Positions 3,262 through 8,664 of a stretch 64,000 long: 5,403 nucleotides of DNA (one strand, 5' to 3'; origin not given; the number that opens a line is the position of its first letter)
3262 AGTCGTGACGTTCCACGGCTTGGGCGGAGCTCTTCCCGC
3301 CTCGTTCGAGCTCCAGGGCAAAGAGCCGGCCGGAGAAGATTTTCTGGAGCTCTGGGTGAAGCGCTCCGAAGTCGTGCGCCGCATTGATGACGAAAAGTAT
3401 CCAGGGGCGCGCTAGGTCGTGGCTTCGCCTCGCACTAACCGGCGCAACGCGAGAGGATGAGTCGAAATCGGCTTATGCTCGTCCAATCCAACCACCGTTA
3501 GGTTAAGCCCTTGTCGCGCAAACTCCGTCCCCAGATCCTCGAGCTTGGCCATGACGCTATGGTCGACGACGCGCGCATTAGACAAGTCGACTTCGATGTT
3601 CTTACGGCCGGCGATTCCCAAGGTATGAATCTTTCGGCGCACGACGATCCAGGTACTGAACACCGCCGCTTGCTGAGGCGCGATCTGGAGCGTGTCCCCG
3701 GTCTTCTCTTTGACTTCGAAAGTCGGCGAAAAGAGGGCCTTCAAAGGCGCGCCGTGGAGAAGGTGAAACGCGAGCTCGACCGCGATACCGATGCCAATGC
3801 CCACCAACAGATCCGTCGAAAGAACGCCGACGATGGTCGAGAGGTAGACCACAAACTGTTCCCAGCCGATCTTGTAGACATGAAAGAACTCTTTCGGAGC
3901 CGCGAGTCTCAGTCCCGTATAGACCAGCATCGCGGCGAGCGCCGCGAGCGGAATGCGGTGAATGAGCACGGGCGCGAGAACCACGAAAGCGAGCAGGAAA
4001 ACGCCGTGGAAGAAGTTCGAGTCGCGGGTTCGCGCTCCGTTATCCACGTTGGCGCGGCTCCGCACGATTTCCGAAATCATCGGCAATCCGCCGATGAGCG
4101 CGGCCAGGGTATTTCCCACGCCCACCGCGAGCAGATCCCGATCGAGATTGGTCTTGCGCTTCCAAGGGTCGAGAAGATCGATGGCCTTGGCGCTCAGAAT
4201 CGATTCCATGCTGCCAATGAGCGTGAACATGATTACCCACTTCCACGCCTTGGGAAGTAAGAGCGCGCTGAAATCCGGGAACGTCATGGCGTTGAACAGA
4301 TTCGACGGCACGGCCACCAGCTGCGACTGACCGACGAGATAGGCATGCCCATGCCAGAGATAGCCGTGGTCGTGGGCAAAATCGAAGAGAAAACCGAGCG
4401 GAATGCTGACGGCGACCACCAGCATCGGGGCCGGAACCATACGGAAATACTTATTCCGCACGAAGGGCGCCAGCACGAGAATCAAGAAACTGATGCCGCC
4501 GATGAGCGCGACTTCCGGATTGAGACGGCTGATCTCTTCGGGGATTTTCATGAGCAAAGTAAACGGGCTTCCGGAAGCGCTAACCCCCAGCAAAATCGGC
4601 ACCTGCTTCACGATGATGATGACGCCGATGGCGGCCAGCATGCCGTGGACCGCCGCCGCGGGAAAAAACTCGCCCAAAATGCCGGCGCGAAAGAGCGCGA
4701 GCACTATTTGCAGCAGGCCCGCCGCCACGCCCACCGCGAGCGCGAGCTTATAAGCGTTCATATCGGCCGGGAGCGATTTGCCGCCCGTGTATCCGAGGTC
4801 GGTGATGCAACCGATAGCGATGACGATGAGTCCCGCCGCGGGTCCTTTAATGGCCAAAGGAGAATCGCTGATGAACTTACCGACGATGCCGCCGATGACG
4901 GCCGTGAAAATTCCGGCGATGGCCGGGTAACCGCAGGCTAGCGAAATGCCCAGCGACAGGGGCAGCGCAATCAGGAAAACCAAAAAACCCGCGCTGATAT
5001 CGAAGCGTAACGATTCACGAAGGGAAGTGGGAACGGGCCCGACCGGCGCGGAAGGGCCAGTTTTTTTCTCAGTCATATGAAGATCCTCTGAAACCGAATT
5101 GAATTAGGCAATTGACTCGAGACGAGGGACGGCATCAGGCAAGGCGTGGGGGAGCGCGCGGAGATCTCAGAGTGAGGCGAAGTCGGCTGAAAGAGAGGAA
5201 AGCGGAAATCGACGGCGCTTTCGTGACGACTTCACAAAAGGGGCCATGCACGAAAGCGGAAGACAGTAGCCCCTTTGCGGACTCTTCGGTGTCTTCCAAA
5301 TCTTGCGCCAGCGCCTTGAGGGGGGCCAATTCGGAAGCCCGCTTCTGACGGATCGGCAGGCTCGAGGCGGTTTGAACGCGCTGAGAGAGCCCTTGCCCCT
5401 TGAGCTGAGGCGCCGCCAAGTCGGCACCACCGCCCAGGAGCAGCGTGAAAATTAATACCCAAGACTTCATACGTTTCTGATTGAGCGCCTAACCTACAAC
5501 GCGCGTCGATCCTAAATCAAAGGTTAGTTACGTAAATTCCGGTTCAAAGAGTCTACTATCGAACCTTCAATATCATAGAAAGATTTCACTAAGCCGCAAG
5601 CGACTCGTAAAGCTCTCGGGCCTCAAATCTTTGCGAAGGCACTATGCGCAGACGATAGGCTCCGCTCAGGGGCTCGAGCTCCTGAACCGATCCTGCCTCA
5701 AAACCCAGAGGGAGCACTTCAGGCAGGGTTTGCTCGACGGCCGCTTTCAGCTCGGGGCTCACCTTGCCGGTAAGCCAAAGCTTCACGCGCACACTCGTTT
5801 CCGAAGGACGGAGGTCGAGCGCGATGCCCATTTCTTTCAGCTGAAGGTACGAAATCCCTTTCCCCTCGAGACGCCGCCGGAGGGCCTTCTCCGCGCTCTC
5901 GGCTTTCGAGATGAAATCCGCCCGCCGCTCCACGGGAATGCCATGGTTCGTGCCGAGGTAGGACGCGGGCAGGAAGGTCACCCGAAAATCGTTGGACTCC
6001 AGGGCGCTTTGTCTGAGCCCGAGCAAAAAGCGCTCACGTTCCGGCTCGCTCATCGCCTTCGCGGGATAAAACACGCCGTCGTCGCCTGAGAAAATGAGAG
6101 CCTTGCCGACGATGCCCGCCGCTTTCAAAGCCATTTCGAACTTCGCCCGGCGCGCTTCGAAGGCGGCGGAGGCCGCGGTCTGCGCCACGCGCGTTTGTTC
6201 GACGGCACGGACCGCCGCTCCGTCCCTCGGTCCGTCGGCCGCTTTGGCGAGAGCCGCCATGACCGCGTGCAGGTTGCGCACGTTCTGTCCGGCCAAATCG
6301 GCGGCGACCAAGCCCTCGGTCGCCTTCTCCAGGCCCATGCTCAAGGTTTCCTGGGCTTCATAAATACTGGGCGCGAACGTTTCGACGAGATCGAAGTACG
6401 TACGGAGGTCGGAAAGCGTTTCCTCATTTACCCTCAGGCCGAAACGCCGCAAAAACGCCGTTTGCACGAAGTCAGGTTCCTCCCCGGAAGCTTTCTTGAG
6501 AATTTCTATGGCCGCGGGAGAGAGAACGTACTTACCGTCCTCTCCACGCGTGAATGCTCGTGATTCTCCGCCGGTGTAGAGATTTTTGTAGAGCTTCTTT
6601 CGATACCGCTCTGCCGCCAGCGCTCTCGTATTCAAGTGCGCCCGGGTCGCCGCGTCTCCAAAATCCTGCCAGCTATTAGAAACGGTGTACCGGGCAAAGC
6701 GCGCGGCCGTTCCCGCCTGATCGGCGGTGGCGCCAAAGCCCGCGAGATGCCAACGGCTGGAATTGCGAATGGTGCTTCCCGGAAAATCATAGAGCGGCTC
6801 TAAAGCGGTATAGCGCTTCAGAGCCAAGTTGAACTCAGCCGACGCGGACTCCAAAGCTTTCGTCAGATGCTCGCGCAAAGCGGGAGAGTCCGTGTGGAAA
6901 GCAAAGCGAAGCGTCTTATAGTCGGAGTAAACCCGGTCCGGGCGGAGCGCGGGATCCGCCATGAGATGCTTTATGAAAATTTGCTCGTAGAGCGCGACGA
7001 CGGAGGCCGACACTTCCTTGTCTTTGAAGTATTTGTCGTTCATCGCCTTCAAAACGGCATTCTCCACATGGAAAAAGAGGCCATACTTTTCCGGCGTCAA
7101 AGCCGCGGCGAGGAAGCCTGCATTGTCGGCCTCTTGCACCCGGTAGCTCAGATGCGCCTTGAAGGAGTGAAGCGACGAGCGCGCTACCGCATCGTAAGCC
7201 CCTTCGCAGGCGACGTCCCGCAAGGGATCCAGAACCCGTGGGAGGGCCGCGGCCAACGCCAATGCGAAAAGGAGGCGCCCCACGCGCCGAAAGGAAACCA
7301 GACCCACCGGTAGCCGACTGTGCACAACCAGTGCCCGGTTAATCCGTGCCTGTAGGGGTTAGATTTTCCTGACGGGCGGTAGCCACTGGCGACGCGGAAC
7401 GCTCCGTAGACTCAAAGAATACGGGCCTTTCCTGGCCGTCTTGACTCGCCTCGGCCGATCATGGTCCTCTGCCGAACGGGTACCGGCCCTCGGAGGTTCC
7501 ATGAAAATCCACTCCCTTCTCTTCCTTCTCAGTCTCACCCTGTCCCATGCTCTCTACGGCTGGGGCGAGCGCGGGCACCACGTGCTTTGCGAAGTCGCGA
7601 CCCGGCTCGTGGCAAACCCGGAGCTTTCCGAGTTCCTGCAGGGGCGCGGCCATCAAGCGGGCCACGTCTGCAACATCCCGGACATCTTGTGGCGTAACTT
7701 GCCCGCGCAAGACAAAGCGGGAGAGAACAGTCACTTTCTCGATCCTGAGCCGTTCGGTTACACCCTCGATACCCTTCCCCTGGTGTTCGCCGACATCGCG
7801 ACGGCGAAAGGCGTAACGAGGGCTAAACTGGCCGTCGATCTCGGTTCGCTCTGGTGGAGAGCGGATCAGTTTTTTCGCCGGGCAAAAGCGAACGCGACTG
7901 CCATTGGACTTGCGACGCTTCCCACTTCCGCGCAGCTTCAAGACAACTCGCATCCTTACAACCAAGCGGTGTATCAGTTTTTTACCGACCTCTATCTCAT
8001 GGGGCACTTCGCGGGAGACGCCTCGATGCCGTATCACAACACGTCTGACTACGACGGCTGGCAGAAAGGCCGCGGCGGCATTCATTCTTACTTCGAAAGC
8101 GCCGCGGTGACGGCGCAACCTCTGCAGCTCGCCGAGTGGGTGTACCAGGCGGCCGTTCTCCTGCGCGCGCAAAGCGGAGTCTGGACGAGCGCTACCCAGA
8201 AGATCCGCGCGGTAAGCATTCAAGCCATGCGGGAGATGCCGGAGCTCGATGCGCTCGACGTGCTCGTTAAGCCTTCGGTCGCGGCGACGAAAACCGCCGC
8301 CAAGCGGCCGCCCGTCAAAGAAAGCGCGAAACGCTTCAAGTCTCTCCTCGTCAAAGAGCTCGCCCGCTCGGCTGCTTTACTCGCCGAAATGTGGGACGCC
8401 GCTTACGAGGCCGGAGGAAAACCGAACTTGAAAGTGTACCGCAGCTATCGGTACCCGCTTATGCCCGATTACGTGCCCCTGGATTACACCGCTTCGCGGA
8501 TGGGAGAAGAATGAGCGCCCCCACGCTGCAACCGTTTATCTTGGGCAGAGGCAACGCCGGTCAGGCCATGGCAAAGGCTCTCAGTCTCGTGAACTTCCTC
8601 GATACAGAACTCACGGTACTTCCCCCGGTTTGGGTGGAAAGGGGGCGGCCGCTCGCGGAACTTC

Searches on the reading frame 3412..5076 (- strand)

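Call 44: search_protein_families(library=pfam, proteins=[window:3412-5076:-], max_evalue=0.001)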
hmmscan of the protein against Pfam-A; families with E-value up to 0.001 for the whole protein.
window:3412-5076:- (554 aa): 2 families
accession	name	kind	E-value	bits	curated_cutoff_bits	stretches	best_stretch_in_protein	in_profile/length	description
PF00916.26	Sulfate_transp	-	8.4e-58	196.4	23.2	1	23-413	1-379/380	Sulfate permease family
PF16983.11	MFS_MOT1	-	8.1e-06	26.6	30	1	308-391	26-111/111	Molybdate transporter of MFS superfamily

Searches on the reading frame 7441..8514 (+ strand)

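Call 44: search_protein_families(library=pfam, proteins=[window:7441-8514:+], max_evalue=0.001)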
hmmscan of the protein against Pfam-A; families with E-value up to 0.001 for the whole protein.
window:7441-8514:+ (357 aa): 1 family
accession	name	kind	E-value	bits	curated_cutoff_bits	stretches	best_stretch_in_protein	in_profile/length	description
PF02265.22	S1-P1_nuclease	-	0.00015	22.1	29.5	0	41-213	1-136/258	S1/P1 Nuclease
